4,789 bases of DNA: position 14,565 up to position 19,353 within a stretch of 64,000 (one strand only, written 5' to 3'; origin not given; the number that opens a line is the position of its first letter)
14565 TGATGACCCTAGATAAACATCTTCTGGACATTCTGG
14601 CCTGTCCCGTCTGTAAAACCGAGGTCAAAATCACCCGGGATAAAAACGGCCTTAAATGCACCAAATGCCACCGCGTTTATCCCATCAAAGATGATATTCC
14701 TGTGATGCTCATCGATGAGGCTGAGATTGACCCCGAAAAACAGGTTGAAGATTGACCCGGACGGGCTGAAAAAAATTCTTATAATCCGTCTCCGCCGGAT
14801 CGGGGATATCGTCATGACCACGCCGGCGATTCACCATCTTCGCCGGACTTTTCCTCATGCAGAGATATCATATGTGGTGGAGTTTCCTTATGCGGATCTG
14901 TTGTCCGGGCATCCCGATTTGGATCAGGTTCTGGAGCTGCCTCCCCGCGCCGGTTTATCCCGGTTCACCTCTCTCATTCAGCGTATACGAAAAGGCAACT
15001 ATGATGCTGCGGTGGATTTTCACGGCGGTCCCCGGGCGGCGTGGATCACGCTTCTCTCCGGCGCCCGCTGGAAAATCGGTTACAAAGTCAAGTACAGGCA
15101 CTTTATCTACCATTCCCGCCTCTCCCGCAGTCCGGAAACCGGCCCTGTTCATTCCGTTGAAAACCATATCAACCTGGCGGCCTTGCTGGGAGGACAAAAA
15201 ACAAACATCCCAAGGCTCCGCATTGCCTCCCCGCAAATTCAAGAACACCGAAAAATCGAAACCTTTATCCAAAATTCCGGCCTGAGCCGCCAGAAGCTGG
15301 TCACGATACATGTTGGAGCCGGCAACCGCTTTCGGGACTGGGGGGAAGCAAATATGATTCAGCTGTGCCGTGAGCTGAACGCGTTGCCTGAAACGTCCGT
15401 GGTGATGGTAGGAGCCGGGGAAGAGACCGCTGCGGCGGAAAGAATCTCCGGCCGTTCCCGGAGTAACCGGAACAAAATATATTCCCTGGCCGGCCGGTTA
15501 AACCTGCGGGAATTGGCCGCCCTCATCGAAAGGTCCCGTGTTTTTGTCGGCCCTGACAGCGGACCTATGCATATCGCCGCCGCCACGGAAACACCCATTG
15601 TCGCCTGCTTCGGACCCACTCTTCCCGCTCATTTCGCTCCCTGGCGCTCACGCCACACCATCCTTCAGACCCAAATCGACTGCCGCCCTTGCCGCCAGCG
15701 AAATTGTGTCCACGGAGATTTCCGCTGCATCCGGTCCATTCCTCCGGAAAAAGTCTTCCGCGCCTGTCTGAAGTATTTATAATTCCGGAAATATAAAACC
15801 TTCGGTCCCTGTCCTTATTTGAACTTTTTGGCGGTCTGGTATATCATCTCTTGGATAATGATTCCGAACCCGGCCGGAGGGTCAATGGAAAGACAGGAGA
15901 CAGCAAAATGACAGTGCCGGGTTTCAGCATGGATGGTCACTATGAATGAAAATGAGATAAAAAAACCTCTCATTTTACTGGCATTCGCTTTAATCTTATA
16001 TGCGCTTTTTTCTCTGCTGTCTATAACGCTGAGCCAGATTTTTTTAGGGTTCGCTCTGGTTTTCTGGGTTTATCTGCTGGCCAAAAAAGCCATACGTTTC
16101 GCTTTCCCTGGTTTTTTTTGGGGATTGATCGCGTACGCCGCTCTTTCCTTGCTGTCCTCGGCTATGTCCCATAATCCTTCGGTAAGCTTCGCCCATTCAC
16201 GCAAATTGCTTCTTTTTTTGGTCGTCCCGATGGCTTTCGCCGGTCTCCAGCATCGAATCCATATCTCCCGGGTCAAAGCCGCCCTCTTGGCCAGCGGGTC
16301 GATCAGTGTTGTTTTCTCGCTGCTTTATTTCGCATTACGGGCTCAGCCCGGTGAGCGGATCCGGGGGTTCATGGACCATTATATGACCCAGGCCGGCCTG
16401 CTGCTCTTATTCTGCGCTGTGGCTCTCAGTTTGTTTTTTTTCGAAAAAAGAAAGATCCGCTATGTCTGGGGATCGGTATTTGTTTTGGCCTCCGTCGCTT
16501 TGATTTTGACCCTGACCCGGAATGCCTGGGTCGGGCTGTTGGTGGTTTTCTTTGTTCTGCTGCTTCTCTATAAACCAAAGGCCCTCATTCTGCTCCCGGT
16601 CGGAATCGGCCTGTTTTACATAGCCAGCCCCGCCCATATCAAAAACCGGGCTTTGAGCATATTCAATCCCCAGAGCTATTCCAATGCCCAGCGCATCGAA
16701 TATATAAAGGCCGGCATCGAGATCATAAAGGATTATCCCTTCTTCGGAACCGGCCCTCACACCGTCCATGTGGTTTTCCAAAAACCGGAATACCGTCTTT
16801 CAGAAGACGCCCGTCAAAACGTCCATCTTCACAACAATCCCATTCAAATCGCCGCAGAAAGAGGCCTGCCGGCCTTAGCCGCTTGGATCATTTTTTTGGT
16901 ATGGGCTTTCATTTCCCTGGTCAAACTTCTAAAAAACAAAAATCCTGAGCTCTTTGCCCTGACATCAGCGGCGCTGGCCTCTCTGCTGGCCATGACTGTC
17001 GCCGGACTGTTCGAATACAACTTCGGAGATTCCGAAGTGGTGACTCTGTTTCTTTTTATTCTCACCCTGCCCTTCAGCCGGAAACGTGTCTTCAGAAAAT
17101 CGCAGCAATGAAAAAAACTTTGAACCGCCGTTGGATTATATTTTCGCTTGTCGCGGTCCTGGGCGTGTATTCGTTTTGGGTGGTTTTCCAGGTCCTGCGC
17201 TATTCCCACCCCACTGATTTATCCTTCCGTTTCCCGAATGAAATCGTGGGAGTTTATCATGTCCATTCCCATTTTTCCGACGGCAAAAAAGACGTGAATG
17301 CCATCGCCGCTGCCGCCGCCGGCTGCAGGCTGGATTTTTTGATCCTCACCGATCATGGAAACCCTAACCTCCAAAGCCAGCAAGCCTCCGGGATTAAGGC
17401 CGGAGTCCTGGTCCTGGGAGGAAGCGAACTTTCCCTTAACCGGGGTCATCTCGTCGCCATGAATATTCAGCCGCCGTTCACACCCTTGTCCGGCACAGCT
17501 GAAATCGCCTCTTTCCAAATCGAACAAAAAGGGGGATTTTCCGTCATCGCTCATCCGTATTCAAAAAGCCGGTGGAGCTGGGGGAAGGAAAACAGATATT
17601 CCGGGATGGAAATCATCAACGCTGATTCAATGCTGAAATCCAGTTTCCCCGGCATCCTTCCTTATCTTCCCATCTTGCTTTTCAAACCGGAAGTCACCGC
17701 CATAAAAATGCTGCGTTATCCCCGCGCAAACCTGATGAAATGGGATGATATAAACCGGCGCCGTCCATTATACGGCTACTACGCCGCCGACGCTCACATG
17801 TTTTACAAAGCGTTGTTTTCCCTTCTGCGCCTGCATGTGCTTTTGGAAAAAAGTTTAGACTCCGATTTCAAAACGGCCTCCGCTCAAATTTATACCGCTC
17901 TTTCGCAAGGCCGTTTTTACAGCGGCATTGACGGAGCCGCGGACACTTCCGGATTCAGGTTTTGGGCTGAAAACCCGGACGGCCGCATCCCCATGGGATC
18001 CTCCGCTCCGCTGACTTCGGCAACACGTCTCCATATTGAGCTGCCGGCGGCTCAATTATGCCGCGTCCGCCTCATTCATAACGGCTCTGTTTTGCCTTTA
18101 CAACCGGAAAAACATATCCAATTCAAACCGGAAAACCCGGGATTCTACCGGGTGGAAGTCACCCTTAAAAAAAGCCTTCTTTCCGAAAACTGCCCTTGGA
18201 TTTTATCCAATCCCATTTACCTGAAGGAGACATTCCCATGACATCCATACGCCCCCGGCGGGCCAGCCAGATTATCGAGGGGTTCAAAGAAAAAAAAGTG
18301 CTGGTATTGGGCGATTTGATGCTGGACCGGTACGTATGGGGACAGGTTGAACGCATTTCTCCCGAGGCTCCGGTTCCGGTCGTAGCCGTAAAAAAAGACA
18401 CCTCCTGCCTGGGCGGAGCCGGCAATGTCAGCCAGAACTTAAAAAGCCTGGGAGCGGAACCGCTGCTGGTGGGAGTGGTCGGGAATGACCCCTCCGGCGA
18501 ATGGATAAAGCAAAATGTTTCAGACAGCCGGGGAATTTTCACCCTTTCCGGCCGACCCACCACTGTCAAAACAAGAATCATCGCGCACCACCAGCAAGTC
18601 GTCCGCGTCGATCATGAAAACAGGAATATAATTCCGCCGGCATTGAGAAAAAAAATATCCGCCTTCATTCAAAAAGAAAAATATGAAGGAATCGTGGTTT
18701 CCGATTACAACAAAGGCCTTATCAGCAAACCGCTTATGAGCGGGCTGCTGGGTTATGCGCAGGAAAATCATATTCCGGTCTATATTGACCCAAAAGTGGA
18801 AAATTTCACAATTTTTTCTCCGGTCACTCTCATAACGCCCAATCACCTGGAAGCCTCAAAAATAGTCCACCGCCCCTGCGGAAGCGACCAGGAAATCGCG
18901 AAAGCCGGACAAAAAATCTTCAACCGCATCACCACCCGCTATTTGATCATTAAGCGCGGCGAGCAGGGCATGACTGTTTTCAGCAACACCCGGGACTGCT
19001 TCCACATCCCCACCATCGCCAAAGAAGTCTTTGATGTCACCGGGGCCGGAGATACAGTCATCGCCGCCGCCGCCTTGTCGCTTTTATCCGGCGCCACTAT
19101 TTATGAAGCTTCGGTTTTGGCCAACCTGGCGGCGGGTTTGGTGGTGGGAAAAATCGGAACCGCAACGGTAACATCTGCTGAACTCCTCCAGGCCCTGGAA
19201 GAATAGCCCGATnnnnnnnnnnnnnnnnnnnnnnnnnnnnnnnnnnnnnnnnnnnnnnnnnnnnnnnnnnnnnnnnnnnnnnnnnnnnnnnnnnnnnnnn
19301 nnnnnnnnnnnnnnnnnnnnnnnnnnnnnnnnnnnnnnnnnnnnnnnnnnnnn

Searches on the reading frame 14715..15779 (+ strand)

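Call 65: search_protein_families(library=pfam, proteins=[window:14715-15779:+], max_evalue=0.00001)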
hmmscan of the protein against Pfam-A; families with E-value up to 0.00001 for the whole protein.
window:14715-15779:+ (355 aa): 1 family
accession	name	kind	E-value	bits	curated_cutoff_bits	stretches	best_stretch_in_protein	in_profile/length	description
PF01075.23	Glyco_transf_9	-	7.7e-38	130.6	22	1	85-333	2-243/247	Glycosyltransferase family 9 (heptosyltransferase)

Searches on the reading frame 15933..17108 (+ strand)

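Call 65: search_protein_families(library=pfam, proteins=[window:15933-17108:+], max_evalue=0.00001)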
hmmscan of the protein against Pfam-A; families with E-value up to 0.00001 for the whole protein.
window:15933-17108:+ (392 aa): 1 family
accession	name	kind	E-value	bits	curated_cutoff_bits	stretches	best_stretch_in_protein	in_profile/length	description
PF04932.20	Wzy_C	-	4.1e-24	85.5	31.7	1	182-319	2-149/149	O-Antigen ligase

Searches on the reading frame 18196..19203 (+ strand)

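Call 65: search_protein_families(library=pfam, proteins=[window:18196-19203:+], max_evalue=0.00001)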
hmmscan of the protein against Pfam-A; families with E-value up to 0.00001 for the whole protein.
window:18196-19203:+ (336 aa): 2 families
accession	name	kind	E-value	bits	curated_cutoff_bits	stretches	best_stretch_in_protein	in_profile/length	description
PF00294.29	PfkB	-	6.1e-35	121.4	25.8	1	33-324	2-297/302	pfkB family carbohydrate kinase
PF08543.17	Phos_pyr_kin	-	6e-08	32.8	27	1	206-306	116-221/246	Phosphomethylpyrimidine kinase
